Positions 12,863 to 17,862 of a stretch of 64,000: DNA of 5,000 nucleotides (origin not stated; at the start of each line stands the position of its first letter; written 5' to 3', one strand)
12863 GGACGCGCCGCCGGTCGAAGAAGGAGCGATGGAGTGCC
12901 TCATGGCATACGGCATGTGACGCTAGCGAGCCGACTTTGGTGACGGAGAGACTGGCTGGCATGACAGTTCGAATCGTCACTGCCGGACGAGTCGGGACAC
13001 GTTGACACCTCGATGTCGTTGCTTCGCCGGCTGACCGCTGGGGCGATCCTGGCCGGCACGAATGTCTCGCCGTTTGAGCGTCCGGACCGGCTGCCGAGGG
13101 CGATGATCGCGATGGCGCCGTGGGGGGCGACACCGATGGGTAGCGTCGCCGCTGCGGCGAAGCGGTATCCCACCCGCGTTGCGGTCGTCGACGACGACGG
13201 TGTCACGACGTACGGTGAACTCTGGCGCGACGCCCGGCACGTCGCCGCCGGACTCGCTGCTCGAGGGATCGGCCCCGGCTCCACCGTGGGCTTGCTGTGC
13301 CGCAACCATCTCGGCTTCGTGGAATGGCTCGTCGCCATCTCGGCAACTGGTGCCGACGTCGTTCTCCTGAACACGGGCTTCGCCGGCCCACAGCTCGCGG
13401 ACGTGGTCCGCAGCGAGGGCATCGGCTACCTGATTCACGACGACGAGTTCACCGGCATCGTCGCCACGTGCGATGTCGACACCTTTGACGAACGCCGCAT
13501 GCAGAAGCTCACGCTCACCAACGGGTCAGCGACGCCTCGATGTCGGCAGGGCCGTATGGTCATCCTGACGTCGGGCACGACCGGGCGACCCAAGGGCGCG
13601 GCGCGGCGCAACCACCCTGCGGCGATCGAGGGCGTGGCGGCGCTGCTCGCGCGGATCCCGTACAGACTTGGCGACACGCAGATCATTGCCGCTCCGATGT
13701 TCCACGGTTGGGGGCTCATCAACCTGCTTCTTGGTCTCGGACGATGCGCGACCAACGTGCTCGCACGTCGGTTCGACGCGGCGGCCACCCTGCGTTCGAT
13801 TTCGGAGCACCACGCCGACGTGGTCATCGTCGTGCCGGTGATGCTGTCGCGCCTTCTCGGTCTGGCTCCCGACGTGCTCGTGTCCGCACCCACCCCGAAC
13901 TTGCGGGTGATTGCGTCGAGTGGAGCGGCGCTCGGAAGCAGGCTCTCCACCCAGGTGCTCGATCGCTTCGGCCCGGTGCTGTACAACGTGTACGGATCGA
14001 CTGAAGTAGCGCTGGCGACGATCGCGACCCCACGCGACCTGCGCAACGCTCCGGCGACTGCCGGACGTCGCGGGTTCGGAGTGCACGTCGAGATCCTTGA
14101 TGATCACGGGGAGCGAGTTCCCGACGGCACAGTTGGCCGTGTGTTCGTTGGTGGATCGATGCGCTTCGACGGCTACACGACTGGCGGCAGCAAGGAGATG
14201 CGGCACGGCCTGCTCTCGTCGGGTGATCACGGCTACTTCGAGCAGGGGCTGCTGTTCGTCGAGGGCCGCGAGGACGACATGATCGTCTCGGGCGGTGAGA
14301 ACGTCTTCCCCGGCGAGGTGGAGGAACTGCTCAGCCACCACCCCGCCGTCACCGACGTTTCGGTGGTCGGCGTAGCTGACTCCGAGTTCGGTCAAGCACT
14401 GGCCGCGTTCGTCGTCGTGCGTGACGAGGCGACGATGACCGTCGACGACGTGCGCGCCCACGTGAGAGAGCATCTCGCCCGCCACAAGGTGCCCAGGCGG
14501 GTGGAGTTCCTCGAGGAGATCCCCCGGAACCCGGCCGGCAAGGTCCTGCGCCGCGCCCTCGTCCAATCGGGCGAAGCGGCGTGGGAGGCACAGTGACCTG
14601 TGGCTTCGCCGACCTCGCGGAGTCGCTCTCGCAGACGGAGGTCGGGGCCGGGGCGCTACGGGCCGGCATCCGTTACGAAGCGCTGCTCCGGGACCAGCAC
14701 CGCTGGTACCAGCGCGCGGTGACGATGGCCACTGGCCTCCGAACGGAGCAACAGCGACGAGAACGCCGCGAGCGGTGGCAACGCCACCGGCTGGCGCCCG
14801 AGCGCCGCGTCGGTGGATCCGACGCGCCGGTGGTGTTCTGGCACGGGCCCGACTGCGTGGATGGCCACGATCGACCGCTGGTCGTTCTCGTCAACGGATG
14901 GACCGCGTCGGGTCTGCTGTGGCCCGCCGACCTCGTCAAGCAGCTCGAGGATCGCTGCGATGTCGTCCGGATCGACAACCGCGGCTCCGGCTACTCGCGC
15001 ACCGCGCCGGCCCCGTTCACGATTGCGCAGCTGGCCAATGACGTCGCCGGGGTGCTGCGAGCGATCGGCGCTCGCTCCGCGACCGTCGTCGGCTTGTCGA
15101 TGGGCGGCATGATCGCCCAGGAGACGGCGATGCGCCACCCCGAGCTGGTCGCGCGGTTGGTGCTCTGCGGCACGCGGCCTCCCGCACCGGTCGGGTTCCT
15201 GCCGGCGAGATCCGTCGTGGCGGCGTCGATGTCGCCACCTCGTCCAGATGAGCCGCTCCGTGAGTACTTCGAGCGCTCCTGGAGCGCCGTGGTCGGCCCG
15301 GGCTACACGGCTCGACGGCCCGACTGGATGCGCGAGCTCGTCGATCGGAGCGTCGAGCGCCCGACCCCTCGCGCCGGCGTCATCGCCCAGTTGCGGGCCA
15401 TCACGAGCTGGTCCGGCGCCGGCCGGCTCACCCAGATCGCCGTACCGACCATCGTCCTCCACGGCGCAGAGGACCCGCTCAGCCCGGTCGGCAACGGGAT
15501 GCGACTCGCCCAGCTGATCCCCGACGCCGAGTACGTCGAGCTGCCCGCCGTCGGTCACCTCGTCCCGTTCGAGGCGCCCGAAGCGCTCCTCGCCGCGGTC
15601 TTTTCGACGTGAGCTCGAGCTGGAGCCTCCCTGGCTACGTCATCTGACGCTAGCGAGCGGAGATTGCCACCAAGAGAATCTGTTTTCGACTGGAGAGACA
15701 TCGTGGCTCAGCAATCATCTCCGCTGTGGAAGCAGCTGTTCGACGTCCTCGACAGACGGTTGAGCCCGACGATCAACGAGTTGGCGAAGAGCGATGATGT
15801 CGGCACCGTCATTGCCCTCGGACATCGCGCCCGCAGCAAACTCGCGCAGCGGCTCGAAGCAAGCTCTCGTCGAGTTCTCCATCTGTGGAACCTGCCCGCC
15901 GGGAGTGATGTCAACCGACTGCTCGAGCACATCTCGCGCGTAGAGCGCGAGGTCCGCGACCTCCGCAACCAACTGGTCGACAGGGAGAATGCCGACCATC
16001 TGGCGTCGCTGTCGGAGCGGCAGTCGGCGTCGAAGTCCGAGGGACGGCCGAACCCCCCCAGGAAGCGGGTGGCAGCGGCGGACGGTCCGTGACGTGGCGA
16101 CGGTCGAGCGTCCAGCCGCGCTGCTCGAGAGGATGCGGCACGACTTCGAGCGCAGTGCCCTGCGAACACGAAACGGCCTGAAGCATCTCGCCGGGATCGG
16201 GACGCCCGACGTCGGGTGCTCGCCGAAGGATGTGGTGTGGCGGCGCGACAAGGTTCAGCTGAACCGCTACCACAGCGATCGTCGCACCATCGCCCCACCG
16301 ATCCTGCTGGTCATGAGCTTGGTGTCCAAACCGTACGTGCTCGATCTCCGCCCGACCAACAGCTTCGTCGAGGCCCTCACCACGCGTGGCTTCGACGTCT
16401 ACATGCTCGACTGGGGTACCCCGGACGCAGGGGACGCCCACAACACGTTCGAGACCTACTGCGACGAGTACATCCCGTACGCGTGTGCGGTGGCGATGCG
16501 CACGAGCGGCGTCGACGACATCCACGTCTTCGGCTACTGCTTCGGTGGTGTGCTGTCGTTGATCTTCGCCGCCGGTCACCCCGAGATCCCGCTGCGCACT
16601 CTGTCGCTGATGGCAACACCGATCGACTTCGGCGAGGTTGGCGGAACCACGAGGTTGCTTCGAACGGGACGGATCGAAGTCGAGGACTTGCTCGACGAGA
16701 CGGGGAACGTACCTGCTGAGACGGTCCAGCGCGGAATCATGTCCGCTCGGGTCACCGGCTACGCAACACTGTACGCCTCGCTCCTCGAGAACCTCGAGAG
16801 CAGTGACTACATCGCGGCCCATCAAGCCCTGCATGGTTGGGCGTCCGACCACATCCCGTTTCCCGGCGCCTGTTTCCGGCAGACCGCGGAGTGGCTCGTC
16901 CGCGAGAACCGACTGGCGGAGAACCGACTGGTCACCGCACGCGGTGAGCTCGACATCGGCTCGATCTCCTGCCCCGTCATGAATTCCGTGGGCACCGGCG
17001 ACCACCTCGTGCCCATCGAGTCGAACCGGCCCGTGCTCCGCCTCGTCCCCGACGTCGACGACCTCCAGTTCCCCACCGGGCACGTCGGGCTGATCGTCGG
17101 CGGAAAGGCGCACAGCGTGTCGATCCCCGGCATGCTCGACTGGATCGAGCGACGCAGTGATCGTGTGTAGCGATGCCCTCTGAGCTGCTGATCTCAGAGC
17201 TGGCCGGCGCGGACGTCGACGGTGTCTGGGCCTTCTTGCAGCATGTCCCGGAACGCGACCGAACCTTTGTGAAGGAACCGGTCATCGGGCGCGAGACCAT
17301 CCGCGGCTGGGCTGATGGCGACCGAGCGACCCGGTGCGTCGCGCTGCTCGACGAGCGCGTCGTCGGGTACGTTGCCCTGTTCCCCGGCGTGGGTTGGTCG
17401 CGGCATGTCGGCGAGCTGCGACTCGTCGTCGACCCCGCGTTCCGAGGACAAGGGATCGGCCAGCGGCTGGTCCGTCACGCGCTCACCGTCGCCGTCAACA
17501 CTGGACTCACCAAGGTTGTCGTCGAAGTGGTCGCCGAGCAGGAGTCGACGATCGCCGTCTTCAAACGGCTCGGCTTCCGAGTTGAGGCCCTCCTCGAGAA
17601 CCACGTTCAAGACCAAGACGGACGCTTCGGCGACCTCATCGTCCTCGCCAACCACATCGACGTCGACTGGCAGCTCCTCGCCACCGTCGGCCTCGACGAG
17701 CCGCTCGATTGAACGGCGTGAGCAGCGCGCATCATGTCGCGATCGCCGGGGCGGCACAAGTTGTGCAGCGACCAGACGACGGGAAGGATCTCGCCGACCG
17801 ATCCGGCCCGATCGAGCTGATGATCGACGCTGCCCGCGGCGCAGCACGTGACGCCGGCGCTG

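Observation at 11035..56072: Box 1: invariant 13-mer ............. in front of eight transcription units, with a fixed-distance -10-like hexamer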

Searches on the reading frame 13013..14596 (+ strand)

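Call 6: search_protein_families(library=pfam, proteins=[window:13013-14596:+])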
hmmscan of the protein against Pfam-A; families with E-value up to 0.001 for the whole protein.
window:13013-14596:+ (527 aa): 2 families
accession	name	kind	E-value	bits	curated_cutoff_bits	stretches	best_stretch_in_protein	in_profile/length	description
PF00501.34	AMP-binding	-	3.8e-57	194.3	29.9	1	47-388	3-383/384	AMP-binding enzyme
PF13193.12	AMP-binding_C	-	2e-19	70.7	24.5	1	435-510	1-76/76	AMP-binding enzyme C-terminal domain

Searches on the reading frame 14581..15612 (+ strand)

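Call 6: search_protein_families(library=pfam, proteins=[window:14581-15612:+])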
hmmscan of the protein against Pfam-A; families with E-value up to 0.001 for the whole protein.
window:14581-15612:+ (343 aa): 4 families
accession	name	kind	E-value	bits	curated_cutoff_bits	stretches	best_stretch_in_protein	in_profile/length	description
PF00561.26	Abhydrolase_1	-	3.4e-33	115.7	25.8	1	99-333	1-245/245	alpha/beta hydrolase fold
PF12697.13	Abhydrolase_6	-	2.8e-24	87.4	26.3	1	101-338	1-216/217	Alpha/beta hydrolase family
PF12146.15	Hydrolase_4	-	9.6e-16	58.2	27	1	98-331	4-237/239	Serine aminopeptidase, S33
PF00975.26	Thioesterase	-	1.4e-07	32.4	26.4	1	117-185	18-86/226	Thioesterase domain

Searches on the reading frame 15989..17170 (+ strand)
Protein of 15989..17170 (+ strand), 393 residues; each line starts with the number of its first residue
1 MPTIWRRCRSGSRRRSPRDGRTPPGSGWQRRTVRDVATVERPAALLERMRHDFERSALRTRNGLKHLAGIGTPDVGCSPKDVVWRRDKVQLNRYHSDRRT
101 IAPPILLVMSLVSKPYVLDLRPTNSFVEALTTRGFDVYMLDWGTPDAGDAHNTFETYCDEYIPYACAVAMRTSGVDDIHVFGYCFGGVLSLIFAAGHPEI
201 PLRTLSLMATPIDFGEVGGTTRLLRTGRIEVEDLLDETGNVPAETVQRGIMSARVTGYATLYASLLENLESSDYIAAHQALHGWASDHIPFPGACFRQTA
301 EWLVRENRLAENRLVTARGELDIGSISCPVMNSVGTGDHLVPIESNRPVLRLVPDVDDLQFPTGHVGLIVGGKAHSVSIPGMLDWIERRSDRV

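Call 6: search_protein_families(library=pfam, proteins=[window:15989-17170:+])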
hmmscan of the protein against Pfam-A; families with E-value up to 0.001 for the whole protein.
window:15989-17170:+ (393 aa): 2 families
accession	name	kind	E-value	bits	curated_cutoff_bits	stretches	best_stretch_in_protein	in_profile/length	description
PF00561.26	Abhydrolase_1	-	6.1e-11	42.9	25.8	1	126-364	19-237/245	alpha/beta hydrolase fold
PF07167.19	PhaC_N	-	2.1e-07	31.2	23.7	1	46-128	87-171/173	Poly-beta-hydroxybutyrate polymerase (PhaC) N-terminus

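Call 19: find_homologous_proteins(query=window:15989-17170:+, max_evalue=1e-30)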
Query window:15989-17170:+ (393 aa): 1545 proteins with E <= 1e-30 among 7518 candidates; the best 120 are listed.
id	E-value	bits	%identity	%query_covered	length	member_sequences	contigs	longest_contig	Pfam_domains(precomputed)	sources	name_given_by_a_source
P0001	1.5e-242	823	100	91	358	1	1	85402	PF07167.20,PF00561.27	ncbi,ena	-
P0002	8.7e-195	666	79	91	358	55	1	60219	PF00561.27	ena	-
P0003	3.3e-194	664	78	91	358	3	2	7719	PF07167.20,PF00561.27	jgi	jgi:polyhydroxyalkanoate synthase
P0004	3.4e-190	650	79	89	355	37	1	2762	PF07167.20,PF00561.27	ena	-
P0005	8.3e-190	649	77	89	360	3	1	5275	PF07167.20,PF00561.27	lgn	-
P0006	7.4e-188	643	76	91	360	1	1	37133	PF07167.20,PF00561.27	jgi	jgi:polyhydroxyalkanoate synthase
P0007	1.3e-186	639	76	91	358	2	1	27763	PF07167.20,PF00561.27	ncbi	-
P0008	8.6e-185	633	75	91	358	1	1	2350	PF07167.20,PF00561.27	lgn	-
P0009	4.8e-184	630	76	90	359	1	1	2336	PF07167.20,PF00561.27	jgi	-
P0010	9.6e-184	629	75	91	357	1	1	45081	PF07167.20,PF00561.27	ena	-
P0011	8.8e-178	610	73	91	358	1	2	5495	PF07167.20,PF00561.27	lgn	-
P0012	7.0e-176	603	71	91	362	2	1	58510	PF07167.20,PF00561.27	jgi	jgi:polyhydroxyalkanoate synthase subunit PhaC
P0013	2.2e-174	598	73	89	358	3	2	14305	PF07167.20,PF00561.27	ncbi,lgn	-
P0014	3.6e-174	598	71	91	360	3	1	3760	PF07167.20,PF00561.27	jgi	jgi:polyhydroxyalkanoate synthase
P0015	6.6e-174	597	71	91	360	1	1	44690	PF07167.20,PF00561.27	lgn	-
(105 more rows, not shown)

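Call 20: find_encoding_contigs(protein=P0001, flank=10000, max_places=3)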
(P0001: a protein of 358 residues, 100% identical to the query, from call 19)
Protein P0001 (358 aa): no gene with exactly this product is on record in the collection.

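Call 21: find_encoding_contigs(protein=P0002, flank=10000, max_places=3)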
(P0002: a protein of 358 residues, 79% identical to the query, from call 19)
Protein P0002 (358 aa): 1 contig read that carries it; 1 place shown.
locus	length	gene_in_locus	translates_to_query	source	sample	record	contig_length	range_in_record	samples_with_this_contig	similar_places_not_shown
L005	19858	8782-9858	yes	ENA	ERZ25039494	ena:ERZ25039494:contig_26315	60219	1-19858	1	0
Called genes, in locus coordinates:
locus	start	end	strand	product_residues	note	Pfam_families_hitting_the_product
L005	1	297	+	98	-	?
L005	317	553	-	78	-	PF01969:Ni_insertion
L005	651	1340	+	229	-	-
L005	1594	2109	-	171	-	PF00731:AIRC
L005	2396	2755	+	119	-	PF00800:PDT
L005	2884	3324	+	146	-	PF01842:ACT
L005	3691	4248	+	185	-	PF00106:adh_short, PF13561:adh_short_C2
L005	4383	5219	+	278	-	-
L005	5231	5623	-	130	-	-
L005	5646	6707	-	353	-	PF00561:Abhydrolase_1, PF12146:Hydrolase_4, PF12697:Abhydrolase_6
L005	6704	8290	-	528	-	PF00501:AMP-binding, PF13193:AMP-binding_C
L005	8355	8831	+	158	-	-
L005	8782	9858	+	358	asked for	PF00561:Abhydrolase_1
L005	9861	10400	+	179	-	PF13302:Acetyltransf_3 (weak), PF00583:Acetyltransf_1, PF13673:Acetyltransf_10 (weak), PF13508:Acetyltransf_7, PF08445:FR47 (weak)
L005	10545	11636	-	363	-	PF01544:CorA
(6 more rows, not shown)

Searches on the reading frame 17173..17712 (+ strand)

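Call 6: search_protein_families(library=pfam, proteins=[window:17173-17712:+])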
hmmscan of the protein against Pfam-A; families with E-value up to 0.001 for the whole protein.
window:17173-17712:+ (179 aa): 8 families
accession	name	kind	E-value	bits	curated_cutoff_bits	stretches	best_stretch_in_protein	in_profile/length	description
PF00583.31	Acetyltransf_1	-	2.1e-19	70.4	20.7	1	40-135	21-116/116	Acetyltransferase (GNAT) family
PF13508.13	Acetyltransf_7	-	7.4e-14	52.3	27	1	55-136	6-83/84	Acetyltransferase (GNAT) domain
PF13302.13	Acetyltransf_3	-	1.5e-09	39.1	25.4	1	38-136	36-138/138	Acetyltransferase (GNAT) domain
PF13673.13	Acetyltransf_10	-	1.2e-08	35.4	23.6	1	37-137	16-109/128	Acetyltransferase (GNAT) domain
PF08445.16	FR47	-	9.3e-07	29.2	22.1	1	80-138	22-80/86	FR47-like protein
PF13420.13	Acetyltransf_4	-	4.4e-06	27.3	24.3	1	60-148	57-147/155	Acetyltransferase (GNAT) domain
PF14542.12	Acetyltransf_CG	-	1.9e-05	25.1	30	1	85-113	31-59/80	GCN5-related N-acetyl-transferase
PF13523.12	Acetyltransf_8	-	2.7e-05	24.3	27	1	84-139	85-141/145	Acetyltransferase (GNAT) domain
